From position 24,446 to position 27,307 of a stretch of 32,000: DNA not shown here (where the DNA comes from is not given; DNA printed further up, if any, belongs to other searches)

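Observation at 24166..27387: Very AT-rich three-gene envelope module of unknown family (mini-lipoprotein, 853-aa glycine-zipper/TPR-like/PDZ-like protein, glycine-zipper membrane protein)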

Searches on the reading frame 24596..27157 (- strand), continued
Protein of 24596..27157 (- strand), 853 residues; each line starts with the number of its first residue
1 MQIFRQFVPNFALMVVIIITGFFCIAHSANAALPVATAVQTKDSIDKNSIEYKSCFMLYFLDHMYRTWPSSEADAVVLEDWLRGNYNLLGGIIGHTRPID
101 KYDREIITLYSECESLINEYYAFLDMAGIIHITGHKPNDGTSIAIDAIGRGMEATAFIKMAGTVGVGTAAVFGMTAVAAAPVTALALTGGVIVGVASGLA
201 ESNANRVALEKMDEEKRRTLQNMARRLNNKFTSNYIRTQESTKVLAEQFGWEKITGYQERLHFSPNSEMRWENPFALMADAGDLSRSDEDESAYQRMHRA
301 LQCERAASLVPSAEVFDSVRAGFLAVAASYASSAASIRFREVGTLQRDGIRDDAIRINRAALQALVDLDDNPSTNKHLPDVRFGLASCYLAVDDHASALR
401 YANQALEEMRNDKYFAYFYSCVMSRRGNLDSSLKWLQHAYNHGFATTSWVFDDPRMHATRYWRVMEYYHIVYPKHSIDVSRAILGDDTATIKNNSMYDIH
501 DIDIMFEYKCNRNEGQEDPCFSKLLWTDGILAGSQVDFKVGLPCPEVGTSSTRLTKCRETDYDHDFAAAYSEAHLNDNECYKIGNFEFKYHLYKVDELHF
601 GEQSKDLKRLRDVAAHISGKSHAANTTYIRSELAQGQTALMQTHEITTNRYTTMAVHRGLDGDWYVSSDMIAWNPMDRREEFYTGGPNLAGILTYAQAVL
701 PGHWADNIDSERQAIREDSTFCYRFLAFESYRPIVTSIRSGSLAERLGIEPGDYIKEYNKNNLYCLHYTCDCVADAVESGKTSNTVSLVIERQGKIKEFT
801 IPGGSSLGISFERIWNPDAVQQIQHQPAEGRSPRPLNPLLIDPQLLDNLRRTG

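Call 42: find_encoding_contigs(protein=P0004, flank=6000, max_places=2)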
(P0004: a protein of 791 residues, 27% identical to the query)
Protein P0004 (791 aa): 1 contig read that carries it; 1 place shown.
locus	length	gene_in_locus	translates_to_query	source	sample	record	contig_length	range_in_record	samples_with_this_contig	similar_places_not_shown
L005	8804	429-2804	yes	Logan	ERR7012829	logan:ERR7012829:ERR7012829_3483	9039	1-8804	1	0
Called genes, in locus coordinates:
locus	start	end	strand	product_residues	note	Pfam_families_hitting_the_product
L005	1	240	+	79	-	?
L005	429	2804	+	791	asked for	PF00595:PDZ (weak), PF13180:PDZ_2, PF17820:PDZ_6 (faint), PF00595:PDZ (weak), PF13180:PDZ_2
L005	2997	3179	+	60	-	PF03831:YjdM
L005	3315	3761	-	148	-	-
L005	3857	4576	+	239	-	-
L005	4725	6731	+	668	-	-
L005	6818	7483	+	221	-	PF00589:Phage_integrase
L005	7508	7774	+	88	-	PF05016:ParE_toxin (weak)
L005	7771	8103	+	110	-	PF04545:Sigma70_r4 (weak), PF01381:HTH_3, PF13560:HTH_31 (weak)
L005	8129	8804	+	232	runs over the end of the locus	PF03695:UPF0149, PF02810:SEC-C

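Call 47: search_dna_similar(query=window:24596-27157:-, collection=plasmids, mode=protein, max_evalue=0.001, max_rows=30)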
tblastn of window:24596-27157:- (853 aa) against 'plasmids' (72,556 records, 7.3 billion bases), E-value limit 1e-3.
No match.

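Call 48: search_dna_similar(query=P0009, collection=plasmids, mode=protein, max_evalue=0.001, max_rows=30)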
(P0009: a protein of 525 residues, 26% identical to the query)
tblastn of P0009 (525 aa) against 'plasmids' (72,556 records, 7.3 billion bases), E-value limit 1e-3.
No match.

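Call 49: find_encoding_contigs(protein=P0012, flank=6000, max_places=2)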
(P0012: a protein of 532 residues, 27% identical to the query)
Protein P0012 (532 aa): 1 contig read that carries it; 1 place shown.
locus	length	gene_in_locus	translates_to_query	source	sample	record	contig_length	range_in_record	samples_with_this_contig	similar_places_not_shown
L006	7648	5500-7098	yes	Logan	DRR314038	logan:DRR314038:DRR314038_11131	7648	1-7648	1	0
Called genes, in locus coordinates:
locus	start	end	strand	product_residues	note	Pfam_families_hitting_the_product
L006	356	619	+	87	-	-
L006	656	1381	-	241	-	PF05711:TylF (faint), PF13578:Methyltransf_24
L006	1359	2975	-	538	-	PF02543:Carbam_trans_N, PF22521:HypF_C_2 (faint), PF16861:Carbam_trans_C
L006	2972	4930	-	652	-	PF01755:Glyco_transf_25, PF07745:Glyco_hydro_53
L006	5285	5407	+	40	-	-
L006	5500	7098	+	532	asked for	-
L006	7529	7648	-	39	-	?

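Call 50: find_encoding_contigs(protein=P0006, flank=6000, max_places=2)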
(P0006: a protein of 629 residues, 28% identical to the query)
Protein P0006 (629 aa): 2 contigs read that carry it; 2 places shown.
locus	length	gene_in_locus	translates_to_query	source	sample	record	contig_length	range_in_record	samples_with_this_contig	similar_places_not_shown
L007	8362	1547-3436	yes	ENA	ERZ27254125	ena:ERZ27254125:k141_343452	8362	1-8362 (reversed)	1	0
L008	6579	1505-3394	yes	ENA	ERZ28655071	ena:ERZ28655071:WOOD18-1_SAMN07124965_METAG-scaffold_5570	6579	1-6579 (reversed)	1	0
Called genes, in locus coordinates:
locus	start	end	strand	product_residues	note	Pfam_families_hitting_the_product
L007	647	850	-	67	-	-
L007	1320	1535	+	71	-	-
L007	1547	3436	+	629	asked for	-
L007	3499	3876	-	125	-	-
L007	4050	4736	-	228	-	-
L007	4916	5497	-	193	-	-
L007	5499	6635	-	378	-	PF13808:DDE_Tnp_1_assoc, PF01609:DDE_Tnp_1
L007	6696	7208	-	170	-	-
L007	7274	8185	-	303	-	-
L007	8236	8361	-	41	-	?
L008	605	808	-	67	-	-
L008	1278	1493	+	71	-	-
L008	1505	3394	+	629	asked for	-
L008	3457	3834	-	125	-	-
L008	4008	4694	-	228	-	-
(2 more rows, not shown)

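Call 52: predict_structure(alignment_id=A4)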
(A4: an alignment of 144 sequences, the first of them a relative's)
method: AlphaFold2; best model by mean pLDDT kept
length: 853 residues; sequences in the alignment: 144
mean_pLDDT: 67.5   pTM: 0.64
mean pLDDT of the five models: 67.5, 66.7, 66.6, 65.5, 64.5
residues with pLDDT >= 90: 297; 70-90: 153; 50-70: 106; < 50: 297
segments of 3 or more residues with pLDDT < 50: 138-141, 153-191, 196-198, 261-264, 546-583, 585-730, 758-764, 774-784, 815-853
pLDDT, mean of each block of 10 residues (from residue 1): 62 83 69 65 68 92 92 87 92 88 94 96 90 57 55 43 27 25 34 48 59 87 94 94 91 64 54 89 72 94 94 93 94 95 90 96 91 73 97 97 96 97 98 97 89 95 97 93 89 94 86 69 90 94 51 31 33 34 30 30 41 40 37 33 27 33 37 26 31 35 41 35 30 81 89 72 52 43 60 87 75 54 40 35 43 33
secondary structure, 60 per line:
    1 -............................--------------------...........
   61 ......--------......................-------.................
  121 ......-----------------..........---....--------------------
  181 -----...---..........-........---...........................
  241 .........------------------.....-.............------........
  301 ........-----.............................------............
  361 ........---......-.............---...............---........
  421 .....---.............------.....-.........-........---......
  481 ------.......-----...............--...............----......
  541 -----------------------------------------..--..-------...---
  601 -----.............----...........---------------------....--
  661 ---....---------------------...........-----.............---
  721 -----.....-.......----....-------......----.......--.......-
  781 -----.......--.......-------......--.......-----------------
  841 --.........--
elements in order (helices of 4 or more, strands of 3 or more residues): H2-29 H50-66 H75-96 H104-126 H144-153 H157-160 H192-201 H203-210 H214-249 H268-272 H274-286 H293-308 H314-342 H349-368 H372-377 H379-391 H395-409 H413-425 H429-441 H448-452 H454-462 H464-471 E475-480 E487-493 E499-513 E516-530 E535-540 H606-618 H623-633 E655-658 E664-667 H689-699 H705-717 H726-730 E732-738 H743-746 E754-759 E764-770 E773-779 E786-792 E795-801 E809-814 H817-823 H843-851
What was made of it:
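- On PDZ domain (PF17820/PF13180): The AlphaFold model shows a β/α pattern with pLDDT of about 80 (call 52).
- With the family alignment, the AlphaFold model reaches pLDDT of about 90 or more for residues 50-135 and 210-545, and about 80 for the PDZ domain (call 52).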

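Call 55: fold_search(model_id=the predicted structure, library=pdb)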
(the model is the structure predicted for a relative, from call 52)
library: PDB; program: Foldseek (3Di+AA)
matches with E <= 10: 1152; with E <= 0.001: 0
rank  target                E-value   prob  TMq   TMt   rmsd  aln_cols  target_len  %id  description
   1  8re8_A                1.8e-03  0.97  0.14  0.23  16.7       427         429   12  Aspartyl/Asparaginyl beta-hydroxylase (AspH) R688Q variant in complex with Mn, (3R)-methyl-2-oxoglutarate and a Factor (released 2024-12-18)
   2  6yyy_A                2.6e-03  0.99  0.16  0.28  14.9       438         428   12  Aspartyl/Asparaginyl beta-hydroxylase (AspH) oxygenase and TPR domains in complex with manganese, 4,4-dimethyl-2-oxogl (released 2021-03-17)
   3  8re7_A                3.2e-03  0.99  0.15  0.27  17.1       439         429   12  Aspartyl/Asparaginyl beta-hydroxylase (AspH) R735W variant in complex with Mn, 2-oxoglutarate and a Factor X derived p (released 2024-12-18)
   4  5jqy_A                3.3e-03  0.98  0.14  0.25  16.8       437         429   12  Aspartyl/Asparaginyl beta-hydroxylase (AspH)oxygenase and TPR domains in complex with manganese, N-oxalylglycine and f (released 2017-05-24)
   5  8chy                  3.6e-03  1.00  0.15  0.38   9.7       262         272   18  Crystal structure of an 8-repeat consensus TPR superhelix with Zinc. (released 2024-02-21)
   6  8re5_A                4.2e-03  0.90  0.13  0.22  16.7       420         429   13  Aspartyl/Asparaginyl beta-hydroxylase (AspH) R735Q variant in complex with Mn, 2-oxosuberate and a Factor X derived pe (released 2024-12-18)
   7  9qhc_B                4.4e-03  0.99  0.13  0.33  14.3       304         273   18  Crystal structure of 8-repeat CTPR protein with eliminated coordination sites (released 2025-10-22)
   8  6q9f_A                4.4e-03  0.98  0.15  0.27  15.3       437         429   12  Aspartyl/Asparaginyl beta-hydroxylase (AspH) H679A in complex with Mn, NOG and Factor X peptide fragment (39mer-4Ser) (released 2020-01-15)
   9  9qhb                  4.6e-03  1.00  0.14  0.34  11.1       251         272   16  Crystal structure of 16-repeat CTPR protein with eliminated coordination sites (released 2025-10-22)
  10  9qhc_A                4.6e-03  1.00  0.15  0.35  12.2       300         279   15  Crystal structure of 8-repeat CTPR protein with eliminated coordination sites (released 2025-10-22)
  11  6vbu_4                5.3e-03  0.97  0.14  0.26  15.7       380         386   13  Structure of the bovine BBSome complex (released 2020-01-29)
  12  7yb9_A                6.4e-03  0.97  0.14  0.25  15.8       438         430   11  Aspartyl/Asparaginyl beta-hydroxylase (AspH) oxygenase and TPR domains in complex with L-2-hydroxyglutarate and factor (released 2023-07-05)
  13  7e6j_A                6.7e-03  0.87  0.14  0.23  16.8       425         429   13  Aspartyl/Asparaginyl beta-hydroxylase (AspH) H725A in complex with Factor X peptide fragment (39mer-4Ser) (released 2021-06-30)
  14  8re6_A                7.4e-03  0.96  0.14  0.25  17.0       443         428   12  Aspartyl/Asparaginyl beta-hydroxylase (AspH) R735Q variant in complex with Mn, 2-oxoglutarate and a Factor X derived p (released 2024-12-18)
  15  6yyu                  8.9e-03  0.96  0.15  0.27  15.4       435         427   11  Aspartyl/Asparaginyl beta-hydroxylase (AspH) oxygenase and TPR domains in complex with manganese and 2-oxoglutarate (released 2021-03-17)
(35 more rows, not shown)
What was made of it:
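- On TPR repeat proteins: Foldseek's top hits are TPR proteins (call 55).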

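Call 58: search_protein_families(library=pfam, proteins=[P0023, P0043, P0030, P0121, P0123, P0034, P0089, P0142, P0143, P0107], max_evalue=0.001)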
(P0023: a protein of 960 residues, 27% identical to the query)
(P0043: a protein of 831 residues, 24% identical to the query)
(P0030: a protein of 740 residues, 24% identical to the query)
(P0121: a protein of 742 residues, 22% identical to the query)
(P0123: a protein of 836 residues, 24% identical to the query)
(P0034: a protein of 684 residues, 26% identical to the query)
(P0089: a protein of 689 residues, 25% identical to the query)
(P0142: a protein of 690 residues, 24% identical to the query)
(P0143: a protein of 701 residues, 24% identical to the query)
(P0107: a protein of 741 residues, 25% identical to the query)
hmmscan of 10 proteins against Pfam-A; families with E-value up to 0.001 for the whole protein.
P0023 (960 aa): 0 families

P0043 (831 aa): 1 family
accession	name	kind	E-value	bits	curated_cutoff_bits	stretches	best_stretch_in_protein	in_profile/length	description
PF13240.11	Zn_Ribbon_1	-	8.5e-05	22.7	25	1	3-24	2-23/23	zinc-ribbon domain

P0030 (740 aa): 1 family
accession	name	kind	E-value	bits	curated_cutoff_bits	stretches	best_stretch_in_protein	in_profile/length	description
PF14237.11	GYF_2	-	1.5e-12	47.5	25.8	1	67-116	1-50/50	GYF domain 2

P0121 (742 aa): 2 families
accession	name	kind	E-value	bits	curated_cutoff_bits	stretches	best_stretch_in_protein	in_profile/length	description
PF08238.18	Sel1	-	3e-57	189.5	30.7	5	206-241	1-36/36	Sel1 repeat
PF22798.2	DUF5817_CT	-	5.8e-05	23.3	29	0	106-120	19-33/54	DUF5817, C-terminal domain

P0123 (836 aa): 0 families

P0034 (684 aa): 2 families
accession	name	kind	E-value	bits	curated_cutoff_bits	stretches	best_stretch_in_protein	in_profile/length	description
PF14237.11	GYF_2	-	2.1e-05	24.6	25.8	1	5-53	1-50/50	GYF domain 2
PF05818.17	TraT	-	7.8e-05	23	31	1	262-329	67-134/214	Enterobacterial TraT complement resistance protein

P0089 (689 aa): 3 families
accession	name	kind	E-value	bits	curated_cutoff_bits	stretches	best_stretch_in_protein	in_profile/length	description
PF14237.11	GYF_2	-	6.1e-12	45.6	25.8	1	4-53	1-50/50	GYF domain 2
PF14559.12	TPR_19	-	0.00085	20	25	0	400-424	1-25/68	Tetratricopeptide repeat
PF07719.23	TPR_2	-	0.00091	19.6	27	0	551-577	3-29/34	Tetratricopeptide repeat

P0142 (690 aa): 1 family
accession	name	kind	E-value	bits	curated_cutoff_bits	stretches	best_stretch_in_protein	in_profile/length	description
PF00226.36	DnaJ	-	5.1e-07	30.2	27.8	1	14-66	5-53/63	DnaJ domain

P0143 (701 aa): 1 family
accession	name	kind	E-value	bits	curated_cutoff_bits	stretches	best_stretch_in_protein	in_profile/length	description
PF22316.2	ABhydrolase-like_N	-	0.00024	21.4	27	1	386-471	11-97/106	A/B hydrolase-like, N-terminal domain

P0107 (741 aa): 0 families
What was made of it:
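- N-terminal fusions to GYF_2, zinc-ribbon and DnaJ heads fit a cytoplasmic head, a membrane anchor and an outside module (call 58). Family members with DnaJ, GYF_2 or zinc-ribbon heads resemble housekeeping membrane scaffolds (call 58).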

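Call 61: fold_search(model_id=the predicted structure, library=viral)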
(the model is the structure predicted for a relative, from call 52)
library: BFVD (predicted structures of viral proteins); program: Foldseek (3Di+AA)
matches with E <= 10: 275; with E <= 0.001: 0
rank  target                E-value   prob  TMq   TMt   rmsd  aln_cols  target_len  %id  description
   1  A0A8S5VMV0            1.7e-02  1.00  0.07  0.35   4.1        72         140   14  (no name in the UniProt tables at hand)
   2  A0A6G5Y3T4            2.4e-02  0.96  0.08  0.26  17.7       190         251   12  (no name in the UniProt tables at hand)
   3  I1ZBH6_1              2.7e-02  0.15  0.07  0.06  24.6       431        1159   13  (no name in the UniProt tables at hand)
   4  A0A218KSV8            2.9e-02  0.12  0.07  0.06  29.9       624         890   12  (no name in the UniProt tables at hand)
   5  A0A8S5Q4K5            3.6e-02  1.00  0.08  0.19   5.4        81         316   28  Uncharacterized protein [Siphoviridae sp. ctQqU1]
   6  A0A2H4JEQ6            4.1e-02  0.07  0.05  0.04  52.6       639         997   10  Prophage tail endopeptidase domain-containing protein [uncultured Caudovirales phage]
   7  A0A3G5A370            7.9e-02  0.30  0.08  0.19  18.6       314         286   13  Tetratricopeptide repeat protein [Harvfovirus sp.]
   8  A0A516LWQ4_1          8.3e-02  0.08  0.07  0.06  36.1       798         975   10  (no name in the UniProt tables at hand)
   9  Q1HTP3                9.1e-02  0.15  0.04  0.08  26.0       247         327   10  W2R [Squirrelpox virus]
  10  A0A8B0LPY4            1.1e-01  0.82  0.12  0.35  14.5       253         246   16  Tetratricopeptide repeat protein [uncultured archaeal virus]
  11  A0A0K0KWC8            1.1e-01  0.07  0.04  0.04  49.5       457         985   11  Uncharacterized protein [Prochlorococcus phage P-TIM68]
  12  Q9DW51                1.2e-01  0.16  0.05  0.08  25.5       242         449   11  Pr145 [Rat cytomegalovirus (strain Maastricht)]
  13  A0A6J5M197            1.3e-01  0.98  0.06  0.23   5.5        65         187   22  Uncharacterized protein [uncultured Caudovirales phage]
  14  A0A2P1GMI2            1.3e-01  0.05  0.05  0.05  26.0       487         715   10  Capsid protein [Wenling japanese topeshark astrovirus]
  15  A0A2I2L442            1.4e-01  0.99  0.12  0.56   5.6       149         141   14  Tetratricopeptide repeat protein [Orpheovirus IHUMI-LCC2]
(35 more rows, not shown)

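Call 62: find_related_loci(query=A5, collection=genome_contigs, flank=6000)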
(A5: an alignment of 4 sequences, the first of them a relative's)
Query A5 (525 aa) in genome_contigs; peptide patterns used: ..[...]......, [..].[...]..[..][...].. (x = any residue, [..] = any of these).
75 stretches matched a pattern, but none encodes a relative of the query by tblastn (E <= 1e-3).

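Call 63: find_related_loci(query=A5, collection=metagenome_contigs, flank=7000)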
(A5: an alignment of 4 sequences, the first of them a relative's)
Query A5 (525 aa) in metagenome_contigs; peptide patterns used: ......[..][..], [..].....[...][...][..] (x = any residue, [..] = any of these).
600 stretches matched a pattern (row limit reached: there are more); 4 encode a relative of the query (tblastn E <= 1e-3); 4 distinct loci.
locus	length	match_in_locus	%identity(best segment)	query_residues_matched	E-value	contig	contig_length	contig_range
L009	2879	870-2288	42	43-519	1e-112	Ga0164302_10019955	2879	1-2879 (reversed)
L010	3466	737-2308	38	2-517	2e-96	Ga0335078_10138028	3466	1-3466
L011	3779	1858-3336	35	30-517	1e-89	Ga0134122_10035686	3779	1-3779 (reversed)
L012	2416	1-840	51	48-327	3e-88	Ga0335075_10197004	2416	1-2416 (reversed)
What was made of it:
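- Tried and rejected: A 4-sequence alignment found nothing in genome_contigs (call 62) and only four short metagenome contigs (call 63).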
